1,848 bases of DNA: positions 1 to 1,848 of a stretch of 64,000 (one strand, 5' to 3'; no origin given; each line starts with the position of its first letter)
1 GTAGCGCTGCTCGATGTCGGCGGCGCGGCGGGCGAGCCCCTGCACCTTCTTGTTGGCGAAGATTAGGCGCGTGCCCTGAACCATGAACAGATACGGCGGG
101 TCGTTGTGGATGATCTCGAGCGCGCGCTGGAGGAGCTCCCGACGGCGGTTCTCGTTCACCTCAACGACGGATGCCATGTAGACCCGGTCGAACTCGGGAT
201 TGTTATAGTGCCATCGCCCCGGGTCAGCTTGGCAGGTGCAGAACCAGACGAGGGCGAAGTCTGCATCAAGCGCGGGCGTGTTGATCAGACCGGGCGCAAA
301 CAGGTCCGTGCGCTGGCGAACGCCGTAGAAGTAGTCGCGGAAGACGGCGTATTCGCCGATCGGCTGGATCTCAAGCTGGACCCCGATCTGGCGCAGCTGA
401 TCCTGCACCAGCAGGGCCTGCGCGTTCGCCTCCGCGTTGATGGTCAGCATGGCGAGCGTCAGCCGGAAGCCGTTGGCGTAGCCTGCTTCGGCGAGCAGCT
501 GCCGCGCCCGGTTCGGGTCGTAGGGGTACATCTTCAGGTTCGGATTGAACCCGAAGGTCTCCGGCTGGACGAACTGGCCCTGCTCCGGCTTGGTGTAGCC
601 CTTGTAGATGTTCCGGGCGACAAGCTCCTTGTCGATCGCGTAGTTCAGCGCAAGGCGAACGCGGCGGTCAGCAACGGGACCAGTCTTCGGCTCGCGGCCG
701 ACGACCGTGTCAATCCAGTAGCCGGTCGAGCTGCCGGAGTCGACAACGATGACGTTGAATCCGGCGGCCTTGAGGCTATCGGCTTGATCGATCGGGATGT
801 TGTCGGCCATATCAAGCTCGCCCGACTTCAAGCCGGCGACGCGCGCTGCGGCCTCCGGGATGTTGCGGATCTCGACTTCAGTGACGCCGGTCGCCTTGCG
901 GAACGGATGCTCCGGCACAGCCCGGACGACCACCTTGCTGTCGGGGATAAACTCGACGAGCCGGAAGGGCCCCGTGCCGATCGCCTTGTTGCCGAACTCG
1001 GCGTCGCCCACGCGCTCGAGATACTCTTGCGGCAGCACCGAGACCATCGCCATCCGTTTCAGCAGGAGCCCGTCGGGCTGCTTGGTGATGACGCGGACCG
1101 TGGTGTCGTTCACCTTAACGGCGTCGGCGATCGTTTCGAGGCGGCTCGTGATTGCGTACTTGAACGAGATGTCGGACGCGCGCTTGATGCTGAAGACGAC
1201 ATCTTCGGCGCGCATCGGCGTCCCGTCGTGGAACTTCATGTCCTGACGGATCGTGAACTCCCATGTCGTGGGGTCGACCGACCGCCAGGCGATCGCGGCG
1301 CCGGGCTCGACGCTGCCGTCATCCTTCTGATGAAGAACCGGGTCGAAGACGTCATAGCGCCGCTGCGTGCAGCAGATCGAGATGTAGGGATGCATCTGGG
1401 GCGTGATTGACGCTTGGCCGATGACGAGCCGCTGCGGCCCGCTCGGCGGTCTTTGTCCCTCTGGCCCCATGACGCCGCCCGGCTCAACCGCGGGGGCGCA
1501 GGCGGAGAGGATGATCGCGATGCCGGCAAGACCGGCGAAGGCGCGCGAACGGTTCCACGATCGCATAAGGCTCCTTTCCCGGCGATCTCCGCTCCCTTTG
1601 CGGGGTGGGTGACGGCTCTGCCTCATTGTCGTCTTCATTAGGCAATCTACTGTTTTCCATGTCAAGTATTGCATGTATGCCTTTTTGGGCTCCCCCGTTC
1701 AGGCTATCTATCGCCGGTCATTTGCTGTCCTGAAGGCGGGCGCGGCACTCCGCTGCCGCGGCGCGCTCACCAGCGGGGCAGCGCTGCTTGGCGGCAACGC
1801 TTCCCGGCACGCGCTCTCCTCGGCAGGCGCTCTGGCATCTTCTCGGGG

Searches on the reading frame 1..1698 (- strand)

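Call 82: search_protein_families(library=pfam, proteins=[window:1-1698:-], max_evalue=0.0001)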
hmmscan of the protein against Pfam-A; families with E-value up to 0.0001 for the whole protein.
window:1-1698:- (566 aa): 1 family
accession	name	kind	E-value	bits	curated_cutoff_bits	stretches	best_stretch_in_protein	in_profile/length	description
PF00496.27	SBP_bac_5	-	9.7e-72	242.5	32.4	1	130-489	2-363/368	Bacterial extracellular solute-binding proteins, family 5 Middle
